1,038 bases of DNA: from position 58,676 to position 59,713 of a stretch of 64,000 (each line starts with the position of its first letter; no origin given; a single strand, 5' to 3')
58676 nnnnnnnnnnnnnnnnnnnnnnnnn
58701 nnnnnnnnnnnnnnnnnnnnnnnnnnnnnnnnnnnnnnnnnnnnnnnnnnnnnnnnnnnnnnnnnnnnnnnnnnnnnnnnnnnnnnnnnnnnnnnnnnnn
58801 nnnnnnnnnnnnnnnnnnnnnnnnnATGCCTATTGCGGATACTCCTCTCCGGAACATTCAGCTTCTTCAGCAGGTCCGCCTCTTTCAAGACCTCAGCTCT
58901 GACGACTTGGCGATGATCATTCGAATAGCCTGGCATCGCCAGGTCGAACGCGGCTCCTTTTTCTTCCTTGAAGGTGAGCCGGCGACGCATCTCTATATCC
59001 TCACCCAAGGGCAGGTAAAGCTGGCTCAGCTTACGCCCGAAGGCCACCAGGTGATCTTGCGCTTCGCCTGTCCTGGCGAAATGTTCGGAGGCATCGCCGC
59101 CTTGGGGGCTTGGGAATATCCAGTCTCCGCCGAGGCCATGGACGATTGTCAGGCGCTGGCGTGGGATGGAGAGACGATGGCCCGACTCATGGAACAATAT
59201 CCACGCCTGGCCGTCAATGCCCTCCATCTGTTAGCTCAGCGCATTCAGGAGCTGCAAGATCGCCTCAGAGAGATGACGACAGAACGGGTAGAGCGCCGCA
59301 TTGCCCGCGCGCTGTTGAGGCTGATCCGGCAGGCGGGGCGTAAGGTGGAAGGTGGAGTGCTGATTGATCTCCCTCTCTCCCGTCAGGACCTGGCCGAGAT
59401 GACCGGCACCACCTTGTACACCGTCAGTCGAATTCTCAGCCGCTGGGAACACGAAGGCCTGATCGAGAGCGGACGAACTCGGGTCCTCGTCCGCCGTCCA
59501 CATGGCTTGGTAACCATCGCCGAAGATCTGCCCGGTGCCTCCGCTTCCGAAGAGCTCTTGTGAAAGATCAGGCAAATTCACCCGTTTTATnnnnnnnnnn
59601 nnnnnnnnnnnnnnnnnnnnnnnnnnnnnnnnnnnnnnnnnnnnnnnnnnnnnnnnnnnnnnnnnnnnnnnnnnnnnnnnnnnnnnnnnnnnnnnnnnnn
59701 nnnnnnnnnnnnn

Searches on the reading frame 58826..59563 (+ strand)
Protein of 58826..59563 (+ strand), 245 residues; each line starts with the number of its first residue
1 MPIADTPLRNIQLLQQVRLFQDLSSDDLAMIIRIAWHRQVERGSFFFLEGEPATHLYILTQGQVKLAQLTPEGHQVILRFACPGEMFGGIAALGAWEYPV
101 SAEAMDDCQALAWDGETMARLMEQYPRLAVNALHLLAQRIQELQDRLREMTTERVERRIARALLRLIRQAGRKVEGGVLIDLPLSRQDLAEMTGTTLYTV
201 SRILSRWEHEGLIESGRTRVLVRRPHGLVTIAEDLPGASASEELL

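Call 5: search_protein_families(library=pfam, proteins=[window:58826-59563:+])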
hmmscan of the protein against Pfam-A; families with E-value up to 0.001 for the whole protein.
window:58826-59563:+ (245 aa): 5 families
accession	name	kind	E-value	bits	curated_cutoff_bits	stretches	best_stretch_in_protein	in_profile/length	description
PF00027.35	cNMP_binding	-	2e-20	73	27.5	1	38-125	2-89/89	Cyclic nucleotide-binding domain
PF13545.12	HTH_Crp_2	-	4.2e-19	68.7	27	1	158-229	2-68/70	Crp-like helix-turn-helix domain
PF00325.26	Crp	-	1.3e-08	34.8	21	1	182-213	1-32/32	Bacterial regulatory proteins, crp family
PF12802.13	MarR_2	-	0.00019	21.9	27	1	181-217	16-54/61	MarR family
PF25213.1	HVO_A0261_N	-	0.00081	19.7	35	0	179-215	20-56/86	HVO_A0261 N-terminal domain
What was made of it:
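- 58826..59563 (+): NnrR-family Crp/Fnr transcription regulator, 245 aa. cNMP_binding + HTH_Crp_2 (call 5).
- On NnrR subfamily of Crp/Fnr regulators: PF00027 E 2e-20 and PF13545 E 4e-19 (call 5).
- Crp/Fnr architecture (call 5).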

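Call 15: search_solved_structures(query=window:58826-59563:+, max_evalue=0.001, show_alignments=3)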
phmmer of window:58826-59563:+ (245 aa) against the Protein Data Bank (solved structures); distinct sequences matched with E-value up to 0.001: 90 (the best 60 are shown).
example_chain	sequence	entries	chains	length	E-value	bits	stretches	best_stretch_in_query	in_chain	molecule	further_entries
4byy_A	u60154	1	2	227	1.7e-24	89.8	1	13-222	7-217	TRANSCRIPTIONAL REGULATOR, CRP/FNR FAMILY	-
4cyd_A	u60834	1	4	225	1.8e-24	89.6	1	13-222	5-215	PROBABLE TRANSCRIPTION REGULATOR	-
3r6s_A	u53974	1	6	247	1.9e-24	89.6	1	13-222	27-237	transcription regulator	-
3d0s_A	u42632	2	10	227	1.4e-23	86.7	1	13-222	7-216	TRANSCRIPTIONAL REGULATORY PROTEIN | PROBABLE TRANSCRIPTIONAL REGULATORY PROTEIN (PROBABLY CRP/ FNR-FAMILY)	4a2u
3mzh_A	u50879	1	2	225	1.5e-23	86.7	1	13-222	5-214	PROBABLE TRANSCRIPTIONAL REGULATORY PROTEIN (PROBABLY CRP/FNR-FAMILY)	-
3h3u_A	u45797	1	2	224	1.5e-23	86.6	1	13-222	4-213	PROBABLE TRANSCRIPTIONAL REGULATORY PROTEIN (PROBABLY CRP/FNR-FAMILY)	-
3i54_A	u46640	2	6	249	1.8e-23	86.4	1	12-222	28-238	Transcriptional regulator, Crp/Fnr family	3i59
7ets_A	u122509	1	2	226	1.2e-20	77.2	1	17-231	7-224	Crp/Fnr family transcriptional regulator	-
4ev0_A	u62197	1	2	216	3.1e-20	75.8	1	19-228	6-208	Transcription regulator, Crp family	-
7pza_A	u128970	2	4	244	2e-18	69.9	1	14-215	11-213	Putative cAMP-binding protein-catabolite gene activator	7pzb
2xgx_A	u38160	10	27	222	1.1e-17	67.4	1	19-227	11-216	GLOBAL NITROGEN REGULATOR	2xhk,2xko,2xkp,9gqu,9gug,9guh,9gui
3dkw_A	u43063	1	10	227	5.5e-17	65.2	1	11-217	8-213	DNR protein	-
3fx3_A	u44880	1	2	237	5.6e-17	65.1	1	29-212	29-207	Cyclic nucleotide-binding protein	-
3h3z_A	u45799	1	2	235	6.1e-17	65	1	29-212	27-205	Cyclic nucleotide-binding protein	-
8h3v_X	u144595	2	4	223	9.5e-16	61.1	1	40-226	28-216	NtcA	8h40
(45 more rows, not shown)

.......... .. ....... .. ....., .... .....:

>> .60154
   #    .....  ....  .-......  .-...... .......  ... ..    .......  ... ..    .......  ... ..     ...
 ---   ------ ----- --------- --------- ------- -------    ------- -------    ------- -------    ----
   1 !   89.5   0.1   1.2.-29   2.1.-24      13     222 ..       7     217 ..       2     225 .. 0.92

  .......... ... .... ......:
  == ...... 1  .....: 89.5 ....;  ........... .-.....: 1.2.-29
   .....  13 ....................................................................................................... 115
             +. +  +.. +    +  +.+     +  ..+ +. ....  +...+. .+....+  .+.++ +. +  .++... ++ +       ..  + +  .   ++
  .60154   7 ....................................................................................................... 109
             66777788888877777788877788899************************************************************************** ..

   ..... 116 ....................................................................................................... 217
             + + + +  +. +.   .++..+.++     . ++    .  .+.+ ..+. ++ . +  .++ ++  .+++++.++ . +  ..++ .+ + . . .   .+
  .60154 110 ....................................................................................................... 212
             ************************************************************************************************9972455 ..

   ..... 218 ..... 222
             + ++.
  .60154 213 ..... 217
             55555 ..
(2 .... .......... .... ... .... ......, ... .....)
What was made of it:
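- On NnrR subfamily of Crp/Fnr regulators: DNR: E 5e-17; best PDB hit is GlxR/Crp at E 2e-24 (call 15).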

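Call 16: search_protein_families(library=ncbifam, proteins=[window:58826-59563:+], max_evalue=0.01)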
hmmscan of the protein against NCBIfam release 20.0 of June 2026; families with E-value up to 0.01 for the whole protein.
window:58826-59563:+ (245 aa): 14 families
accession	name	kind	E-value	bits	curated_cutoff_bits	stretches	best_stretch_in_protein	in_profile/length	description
NF050806.1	TransRegFixKCaul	equivalog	1.4e-20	73.5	300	1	29-223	17-204/215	transcriptional regulator FixK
NF052518.1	TransRegLdrP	equivalog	4.1e-19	69.4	300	1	39-228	3-184/195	transcriptional regulator LdrP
NF053664.1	TransRegPtrACyano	equivalog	5.1e-19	68.3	300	1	54-222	28-189/196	Crp/Fnr family transcriptional regulator PtrA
TIGR03697.1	NtcA_cyano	equivalog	3.5e-16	59.6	244.95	1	45-226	3-186/193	global nitrogen regulator NtcA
NF008732.0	PRK11753.1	equivalog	1.9e-15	56.9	266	1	28-220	16-209/214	cAMP-activated global transcriptional regulator CRP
NF006901.0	PRK09392.1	equivalog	4.2e-15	55.7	211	1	11-233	6-222/236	transcriptional activator FtrB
NF008365.0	PRK11161.1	subfamily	2.2e-14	53.3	228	1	34-231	46-242/250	fumarate/nitrate reduction transcriptional regulator Fnr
NF010499.0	PRK13918.1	equivalog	3.6e-13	49.5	274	1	49-233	26-202/205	CRP/FNR family transcriptional regulator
NF045989.1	TransRegFnrLRhodb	equivalog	2e-12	46.9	300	1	24-230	25-233/245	transcriptional regulator FnrL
NF050815.1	TransActFtrBCaul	equivalog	3.9e-10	39.4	300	1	14-233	11-224/251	transcriptional activator FtrB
NF041163.2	encap_f2b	equivalog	2.7e-08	33.4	400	1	14-146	73-206/450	family 2B encapsulin nanocompartment shell protein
TIGR03896.1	cyc_nuc_ocin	subfamily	4.3e-06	26.3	161.05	1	7-139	132-265/317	bacteriocin-type transport-associated protein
NF058543.1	ActPatMycb56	equivalog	2.3e-05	23.4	460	1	18-140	2-122/317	acetyltransferase Pat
NF007707.0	PRK10402.1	subfamily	0.00026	20.6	180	1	18-113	17-109/226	transcriptional regulator YeiL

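Call 17: find_homologous_proteins(query=window:58826-59563:+)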
Query window:58826-59563:+ (245 aa): 5659 proteins with E <= 0.001 among 8000 candidates; the best 120 are listed.
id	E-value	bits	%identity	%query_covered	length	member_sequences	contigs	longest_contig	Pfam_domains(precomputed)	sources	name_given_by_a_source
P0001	1.4e-142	491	91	99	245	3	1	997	PF13545.13,PF00027.36,PF00325.27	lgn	-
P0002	2.2e-135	467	86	100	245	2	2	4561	PF13545.13,PF00027.36,PF00325.27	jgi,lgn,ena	-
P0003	8.5e-127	439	84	99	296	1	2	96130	PF12802.14,PF13545.13,PF00027.36,PF00325.27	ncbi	-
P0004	4.1e-108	378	73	99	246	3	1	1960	PF13545.13,PF00027.36,PF00325.27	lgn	-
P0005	4.0e-101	355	72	91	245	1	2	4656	PF12802.14,PF13545.13,PF00027.36,PF00325.27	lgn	-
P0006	6.3e-99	348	70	96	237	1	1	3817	PF13545.13,PF00027.36,PF00325.27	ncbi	-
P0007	1.3e-98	347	65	99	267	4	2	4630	PF12802.14,PF13545.13,PF00027.36,PF00325.27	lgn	-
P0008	3.0e-98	346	66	100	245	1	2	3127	PF12802.14,PF13545.13,PF00027.36,PF00325.27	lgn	-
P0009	6.6e-98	345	69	96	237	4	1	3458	PF13545.13,PF00027.36,PF00325.27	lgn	-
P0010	9.8e-98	344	68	98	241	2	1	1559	PF13545.13,PF00027.36,PF00325.27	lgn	-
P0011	1.0e-97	344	67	98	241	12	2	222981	PF12802.14,PF13545.13,PF00027.36,PF00325.27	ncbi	-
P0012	1.3e-97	344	69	96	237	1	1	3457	PF13545.13,PF00027.36,PF00325.27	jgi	jgi:CRP-like cAMP-binding protein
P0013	1.8e-97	343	67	99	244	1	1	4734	PF13545.13,PF00027.36,PF00325.27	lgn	-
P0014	2.1e-97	343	68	95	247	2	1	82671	PF13545.13,PF00027.36,PF00325.27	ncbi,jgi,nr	ncbi:MAG: Crp/Fnr family transcriptional regulator [Chloroflexi bacterium]|nr:Crp/Fnr family transcr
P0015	2.2e-97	343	69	93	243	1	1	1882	PF12802.14,PF13545.13,PF00027.36,PF00325.27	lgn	-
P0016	8.2e-97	341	69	96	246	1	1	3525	PF12802.14,PF13545.13,PF00027.36,PF00325.27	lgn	-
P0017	8.6e-97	341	68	95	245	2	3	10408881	PF13545.13,PF00027.36,PF00325.27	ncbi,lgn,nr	ncbi:MAG: Crp/Fnr family transcriptional regulator [Ardenticatenaceae bacterium]|nr:Crp/Fnr family t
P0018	1.7e-96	340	67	94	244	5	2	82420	PF12802.14,PF13545.13,PF00027.36,PF00325.27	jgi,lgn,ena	-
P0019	4.4e-96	339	66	95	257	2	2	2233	PF13545.13,PF00027.36,PF00325.27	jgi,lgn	-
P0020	5.0e-96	339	66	96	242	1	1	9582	PF13545.13,PF00027.36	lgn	-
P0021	5.6e-96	338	69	94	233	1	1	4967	PF13545.13,PF00027.36,PF00325.27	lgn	-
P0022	8.1e-96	338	66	96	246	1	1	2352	PF13545.13,PF00027.36,PF00325.27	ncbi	-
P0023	1.1e-95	338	66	98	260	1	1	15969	PF12802.14,PF13545.13,PF00027.36,PF00325.27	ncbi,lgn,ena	-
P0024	1.2e-95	337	70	91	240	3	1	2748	PF12802.14,PF13545.13,PF00027.36,PF00325.27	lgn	-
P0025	1.5e-95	337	72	92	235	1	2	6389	PF13545.13,PF00027.36,PF00325.27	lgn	-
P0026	2.1e-95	337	71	92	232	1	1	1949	PF13545.13,PF00027.36,PF00325.27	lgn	-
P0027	2.3e-95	336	65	98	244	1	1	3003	PF13545.13,PF00027.36,PF00325.27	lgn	-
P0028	6.7e-95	335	66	97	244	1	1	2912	PF13545.13,PF00027.36,PF00325.27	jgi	jgi:CRP-like cAMP-binding protein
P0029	1.7e-94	334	69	93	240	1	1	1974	PF12802.14,PF13545.13,PF00027.36,PF00325.27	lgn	-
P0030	2.6e-94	333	65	96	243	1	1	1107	PF13545.13,PF00027.36,PF00325.27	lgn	-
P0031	5.9e-94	332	66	97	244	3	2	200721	PF13545.13,PF00027.36,PF00325.27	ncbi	-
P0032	7.1e-94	332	66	96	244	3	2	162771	PF13545.13,PF00027.36,PF00325.27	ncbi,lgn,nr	ncbi:MAG: Crp/Fnr family transcriptional regulator [Armatimonadota bacterium]|nr:Crp/Fnr family tran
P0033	9.2e-94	331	70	91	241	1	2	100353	PF13545.13,PF00027.36,PF00325.27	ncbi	-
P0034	1.3e-93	331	64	96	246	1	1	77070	PF13545.13,PF00027.36,PF00325.27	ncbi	-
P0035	1.8e-93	330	64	98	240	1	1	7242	PF13545.13,PF00027.36,PF00325.27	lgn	-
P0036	3.3e-93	329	67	96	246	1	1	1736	PF13545.13,PF00027.36,PF00325.27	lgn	-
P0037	3.3e-93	329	65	98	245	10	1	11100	PF13545.13,PF00027.36,PF00325.27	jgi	jgi:CRP/FNR family transcriptional regulator, nitrogen oxide reductase regulator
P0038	4.2e-93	329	67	93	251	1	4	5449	PF13545.13,PF00027.36,PF00325.27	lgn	-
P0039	4.6e-93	329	70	91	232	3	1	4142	PF13545.13,PF00027.36,PF00325.27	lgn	-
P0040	4.7e-93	329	64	100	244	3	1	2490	PF13545.13,PF00027.36,PF00325.27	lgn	-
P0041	1.0e-92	328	65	96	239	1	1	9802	PF12802.14,PF13545.13,PF00027.36,PF00325.27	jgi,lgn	jgi:CRP-like cAMP-binding protein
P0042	2.2e-92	327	66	96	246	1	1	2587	PF13545.13,PF00027.36,PF00325.27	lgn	-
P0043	2.2e-92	327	68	91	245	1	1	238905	PF13545.13,PF00027.36,PF00325.27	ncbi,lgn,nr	ncbi:MAG: Crp/Fnr family transcriptional regulator [Candidatus Tectimicrobiota bacterium]|nr:MAG: Cr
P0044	2.6e-92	326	67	96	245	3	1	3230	PF12802.14,PF13545.13,PF00027.36,PF00325.27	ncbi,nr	ncbi:MAG: Crp/Fnr family transcriptional regulator [Chloroflexi bacterium]|nr:MAG: Crp/Fnr family tr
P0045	4.9e-92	326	64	94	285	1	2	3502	PF13545.13,PF00027.36,PF00325.27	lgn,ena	-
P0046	5.2e-92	325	63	98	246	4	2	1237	PF13545.13,PF00027.36,PF00325.27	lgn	-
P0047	5.6e-92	325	68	93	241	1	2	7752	PF13545.13,PF00027.36,PF00325.27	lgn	-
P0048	6.6e-92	325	65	96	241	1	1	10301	PF12802.14,PF13545.13,PF00027.36,PF00325.27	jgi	jgi:CRP-like cAMP-binding protein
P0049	8.2e-92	325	68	93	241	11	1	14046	PF13545.13,PF00027.36,PF00325.27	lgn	-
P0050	1.1e-91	324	67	89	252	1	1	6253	PF12802.14,PF13545.13,PF00027.36,PF00325.27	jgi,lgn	jgi:CRP-like cAMP-binding protein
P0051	1.1e-91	324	67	93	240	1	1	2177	PF13545.13,PF00027.36,PF00325.27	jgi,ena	-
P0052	3.4e-91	323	67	94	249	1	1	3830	PF12802.14,PF13545.13,PF00027.36,PF00325.27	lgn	-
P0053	1.2e-90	321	62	97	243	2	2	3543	PF13545.13,PF00027.36,PF00325.27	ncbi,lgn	-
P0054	1.3e-90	321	66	95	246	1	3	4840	PF13545.13,PF00027.36,PF00325.27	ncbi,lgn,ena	-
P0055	1.4e-90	321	66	93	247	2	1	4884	PF12802.14,PF13545.13,PF00027.36,PF00325.27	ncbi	-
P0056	2.4e-90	320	68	90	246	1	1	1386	PF12802.14,PF13545.13,PF00027.36,PF00325.27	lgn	-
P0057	7.1e-90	318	66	89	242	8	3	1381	PF12802.14,PF13545.13,PF00027.36,PF00325.27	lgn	-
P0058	9.4e-90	318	64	96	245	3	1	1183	PF13545.13,PF00027.36,PF00325.27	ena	-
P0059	9.8e-90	318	62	96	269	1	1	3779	PF13545.13,PF00027.36,PF00325.27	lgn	-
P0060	1.2e-89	318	65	97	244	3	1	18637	PF13545.13,PF00027.36,PF00325.27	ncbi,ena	-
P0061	1.8e-89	317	65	96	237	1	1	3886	PF13545.13,PF00027.36,PF00325.27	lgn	-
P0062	2.5e-89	317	61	99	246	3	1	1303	PF13545.13,PF00027.36,PF00325.27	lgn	-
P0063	2.6e-89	317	73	78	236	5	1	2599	PF13545.13,PF00027.36,PF00325.27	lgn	-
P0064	3.1e-89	316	64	90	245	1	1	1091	PF13545.13,PF00027.36,PF00325.27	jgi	jgi:CRP-like cAMP-binding protein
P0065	3.5e-89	316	64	96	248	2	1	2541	PF12802.14,PF13545.13,PF00027.36,PF00325.27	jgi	jgi:CRP-like cAMP-binding protein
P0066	4.4e-89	316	63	97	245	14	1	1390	PF13545.13,PF00027.36,PF00325.27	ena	-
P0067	5.0e-89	316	61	100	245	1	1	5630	PF13545.13,PF00027.36,PF00325.27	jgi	jgi:CRP-like cAMP-binding protein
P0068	5.2e-89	316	66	92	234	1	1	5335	PF12802.14,PF13545.13,PF00027.36,PF00325.27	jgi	-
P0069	5.5e-89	316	65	94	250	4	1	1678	PF13545.13,PF00027.36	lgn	-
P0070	6.3e-89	315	63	93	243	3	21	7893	PF13545.13,PF00027.36,PF00325.27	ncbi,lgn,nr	ncbi:MAG: Crp/Fnr family transcriptional regulator [Chloroflexi bacterium]|nr:MAG: Crp/Fnr family tr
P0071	7.3e-89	315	61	97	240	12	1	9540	PF13545.13,PF00027.36,PF00325.27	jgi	jgi:CRP-like cAMP-binding protein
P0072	8.8e-89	315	61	97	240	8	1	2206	PF13545.13,PF00027.36,PF00325.27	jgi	jgi:CRP-like cAMP-binding protein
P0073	1.2e-88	314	64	93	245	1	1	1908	PF13545.13,PF00027.36,PF00325.27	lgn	-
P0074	1.5e-88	314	66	93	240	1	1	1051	PF13545.13,PF00027.36,PF00325.27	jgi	-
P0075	1.5e-88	314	65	93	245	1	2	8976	PF13545.13,PF00027.36,PF00325.27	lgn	-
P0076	1.6e-88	314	64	93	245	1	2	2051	PF13545.13,PF00027.36,PF00325.27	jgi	jgi:CRP/FNR family transcriptional regulator, nitrogen oxide reductase regulator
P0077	1.6e-88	314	65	94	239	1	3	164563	PF13545.13,PF00027.36,PF00325.27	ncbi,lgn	-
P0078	1.9e-88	314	62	98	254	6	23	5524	PF13545.13,PF00027.36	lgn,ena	-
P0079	2.1e-88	314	61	96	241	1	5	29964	PF12802.14,PF13545.13,PF00027.36,PF00325.27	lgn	-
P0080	3.6e-88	313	63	93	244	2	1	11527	PF13545.13,PF00027.36,PF00325.27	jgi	jgi:CRP-like cAMP-binding protein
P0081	3.8e-88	313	60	95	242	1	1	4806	PF13545.13,PF00027.36,PF00325.27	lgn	-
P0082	3.9e-88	313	63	91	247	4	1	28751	PF13545.13,PF00027.36,PF00325.27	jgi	jgi:CRP-like cAMP-binding protein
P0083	5.6e-88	312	65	91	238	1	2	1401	PF13545.13,PF00027.36,PF00325.27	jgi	jgi:CRP-like cAMP-binding protein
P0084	6.7e-88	312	60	99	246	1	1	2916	PF13545.13,PF00027.36,PF00325.27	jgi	jgi:CRP-like cAMP-binding protein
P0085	6.7e-88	312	64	92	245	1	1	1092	PF13545.13,PF00027.36,PF00325.27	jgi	jgi:CRP-like cAMP-binding protein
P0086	7.9e-88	312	63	95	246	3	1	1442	PF13545.13,PF00027.36,PF00325.27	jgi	jgi:CRP-like cAMP-binding protein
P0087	8.3e-88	312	62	96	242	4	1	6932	PF13545.13,PF00027.36,PF00325.27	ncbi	-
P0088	8.7e-88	312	62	93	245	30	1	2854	PF13545.13,PF00027.36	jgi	jgi:CRP-like cAMP-binding protein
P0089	8.9e-88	312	64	91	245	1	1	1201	PF13545.13,PF00027.36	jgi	jgi:CRP-like cAMP-binding protein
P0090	9.1e-88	312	64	92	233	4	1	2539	PF13545.13,PF00027.36,PF00325.27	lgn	-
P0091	1.0e-87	311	66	92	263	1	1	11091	PF13545.13,PF00027.36,PF00325.27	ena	-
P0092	1.1e-87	311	62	94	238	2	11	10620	PF13545.13,PF00027.36,PF00325.27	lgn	-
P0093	1.4e-87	311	63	92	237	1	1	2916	PF13545.13,PF00027.36,PF00325.27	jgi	jgi:CRP-like cAMP-binding protein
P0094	1.5e-87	311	63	94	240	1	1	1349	PF13545.13,PF00027.36,PF00325.27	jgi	jgi:CRP/FNR family transcriptional regulator, nitrogen oxide reductase regulator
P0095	1.5e-87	311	65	92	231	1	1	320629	PF13545.13,PF00027.36,PF00325.27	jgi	jgi:CRP-like cAMP-binding protein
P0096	1.6e-87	311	64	94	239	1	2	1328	PF12802.14,PF13545.13,PF00027.36,PF00325.27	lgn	-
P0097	1.8e-87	311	65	92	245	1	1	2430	PF13545.13,PF00027.36,PF00325.27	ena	-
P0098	1.8e-87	311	66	93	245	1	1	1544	PF13545.13,PF00027.36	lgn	-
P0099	2.0e-87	310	64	92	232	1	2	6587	PF13545.13,PF00027.36,PF00325.27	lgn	-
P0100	2.0e-87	310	65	96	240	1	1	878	PF13545.13,PF00027.36,PF00325.27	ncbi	-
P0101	2.3e-87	310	63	93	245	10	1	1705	PF13545.13,PF00027.36,PF00325.27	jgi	jgi:CRP/FNR family transcriptional regulator, nitrogen oxide reductase regulator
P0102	3.8e-87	310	64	92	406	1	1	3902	PF13613.13,PF12802.14,PF13545.13,PF00027.36,PF00325.27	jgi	jgi:CRP-like cAMP-binding protein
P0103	4.8e-87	309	63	93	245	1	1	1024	PF13545.13,PF00027.36,PF00325.27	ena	-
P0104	5.3e-87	309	63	92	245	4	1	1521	PF13545.13,PF00027.36,PF00325.27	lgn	-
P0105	5.9e-87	309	64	91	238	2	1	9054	PF12802.14,PF13545.13,PF00027.36,PF00325.27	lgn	-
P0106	6.2e-87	309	63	96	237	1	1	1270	PF13545.13,PF00027.36,PF00325.27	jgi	jgi:CRP-like cAMP-binding protein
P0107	7.7e-87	309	63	93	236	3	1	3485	PF13545.13,PF00027.36,PF00325.27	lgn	-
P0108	8.1e-87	308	63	92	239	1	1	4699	PF12802.14,PF13545.13,PF00027.36,PF00325.27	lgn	-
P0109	9.2e-87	308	60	96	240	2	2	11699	PF13545.13,PF00027.36,PF00325.27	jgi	jgi:CRP-like cAMP-binding protein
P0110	9.3e-87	308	64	91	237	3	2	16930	PF13545.13,PF00027.36,PF00325.27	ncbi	-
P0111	1.1e-86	308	64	92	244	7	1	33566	PF12802.14,PF13545.13,PF00027.36,PF00325.27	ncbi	-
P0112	1.3e-86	308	62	93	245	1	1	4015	PF13545.13,PF00027.36,PF00325.27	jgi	jgi:CRP-like cAMP-binding protein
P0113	1.4e-86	308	63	99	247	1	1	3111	PF13545.13,PF00027.36,PF00325.27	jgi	-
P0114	1.7e-86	307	61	95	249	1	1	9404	PF13545.13,PF00027.36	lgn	-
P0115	1.8e-86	307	61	97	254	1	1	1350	PF13545.13,PF00027.36,PF00325.27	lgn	-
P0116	1.8e-86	307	60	98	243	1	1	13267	PF13545.13,PF00027.36,PF00325.27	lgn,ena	-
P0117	2.0e-86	307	64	92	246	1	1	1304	PF13545.13,PF00027.36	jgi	jgi:CRP-like cAMP-binding protein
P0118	2.2e-86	307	63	93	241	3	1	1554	PF13545.13,PF00027.36,PF00325.27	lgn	-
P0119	2.9e-86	307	60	91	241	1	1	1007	PF12802.14,PF13545.13,PF00027.36,PF00325.27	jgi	jgi:CRP-like cAMP-binding protein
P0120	3.0e-86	307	59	96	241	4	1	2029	PF13545.13,PF00027.36,PF00325.27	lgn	-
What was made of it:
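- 58826..59563 (+): The start at 58826 fits 245-aa homologues that cover 99-100% of the query (call 17).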

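Call 31: find_encoding_contigs(protein=P0017, flank=8000, max_places=2)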
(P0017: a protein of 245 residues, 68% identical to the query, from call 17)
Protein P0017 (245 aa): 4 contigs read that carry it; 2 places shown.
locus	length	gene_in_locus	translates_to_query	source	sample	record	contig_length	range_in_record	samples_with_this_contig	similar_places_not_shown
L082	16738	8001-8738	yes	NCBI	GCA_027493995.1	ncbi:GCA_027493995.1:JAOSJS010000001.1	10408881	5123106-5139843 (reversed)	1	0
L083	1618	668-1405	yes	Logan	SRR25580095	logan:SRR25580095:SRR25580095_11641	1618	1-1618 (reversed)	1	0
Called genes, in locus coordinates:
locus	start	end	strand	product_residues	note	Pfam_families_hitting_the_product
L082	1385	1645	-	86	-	-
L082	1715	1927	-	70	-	-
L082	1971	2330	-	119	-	-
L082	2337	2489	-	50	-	-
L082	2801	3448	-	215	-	PF00440:TetR_N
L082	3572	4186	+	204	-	PF02627:CMD (weak)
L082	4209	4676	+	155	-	PF04191:PEMT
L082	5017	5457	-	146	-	PF01850:PIN (weak), PF10130:PIN_2 (weak)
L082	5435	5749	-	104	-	-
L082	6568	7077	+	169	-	PF05974:DUF892, PF00210:Ferritin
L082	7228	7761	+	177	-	PF07681:DoxX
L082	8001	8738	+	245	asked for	PF00027:cNMP_binding, PF13545:HTH_Crp_2, PF00325:Crp (weak)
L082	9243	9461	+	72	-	PF08984:DUF1858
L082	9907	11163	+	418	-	PF05425:CopD (weak), PF01206:TusA (weak)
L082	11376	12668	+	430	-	-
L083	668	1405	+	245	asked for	PF00027:cNMP_binding, PF13545:HTH_Crp_2, PF00325:Crp (weak)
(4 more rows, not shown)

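Call 32: find_encoding_contigs(protein=P0043, flank=8000, max_places=2)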
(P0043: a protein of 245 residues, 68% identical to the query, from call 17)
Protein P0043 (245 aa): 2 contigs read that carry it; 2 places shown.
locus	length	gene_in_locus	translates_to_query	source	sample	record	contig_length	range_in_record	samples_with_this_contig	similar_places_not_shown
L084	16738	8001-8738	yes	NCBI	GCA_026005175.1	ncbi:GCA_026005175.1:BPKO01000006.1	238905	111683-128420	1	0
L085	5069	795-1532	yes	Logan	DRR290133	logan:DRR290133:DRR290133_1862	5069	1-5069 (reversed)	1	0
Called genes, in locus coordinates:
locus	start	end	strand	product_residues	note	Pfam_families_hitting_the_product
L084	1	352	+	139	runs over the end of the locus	PF00571:CBS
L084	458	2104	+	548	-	PF00496:SBP_bac_5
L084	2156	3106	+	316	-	PF19300:BPD_transp_1_N, PF00528:BPD_transp_1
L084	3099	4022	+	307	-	PF12911:OppC_N (weak), PF00528:BPD_transp_1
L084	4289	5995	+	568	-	PF00496:SBP_bac_5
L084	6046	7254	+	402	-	PF19300:BPD_transp_1_N, PF00528:BPD_transp_1, PF12911:OppC_N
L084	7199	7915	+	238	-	PF00528:BPD_transp_1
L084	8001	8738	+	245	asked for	PF00027:cNMP_binding, PF13545:HTH_Crp_2, PF00325:Crp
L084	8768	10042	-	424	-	PF01963:TraB_PrgY_gumN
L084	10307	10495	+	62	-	-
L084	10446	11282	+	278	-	-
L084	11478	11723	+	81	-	-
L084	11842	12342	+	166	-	-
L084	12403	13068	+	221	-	-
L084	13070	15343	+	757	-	PF05048:NosD, PF13229:Beta_helix, PF00005:ABC_tran, PF02463:SMC_N (faint), PF13304:AAA_21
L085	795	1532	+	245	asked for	PF00027:cNMP_binding, PF13545:HTH_Crp_2, PF00325:Crp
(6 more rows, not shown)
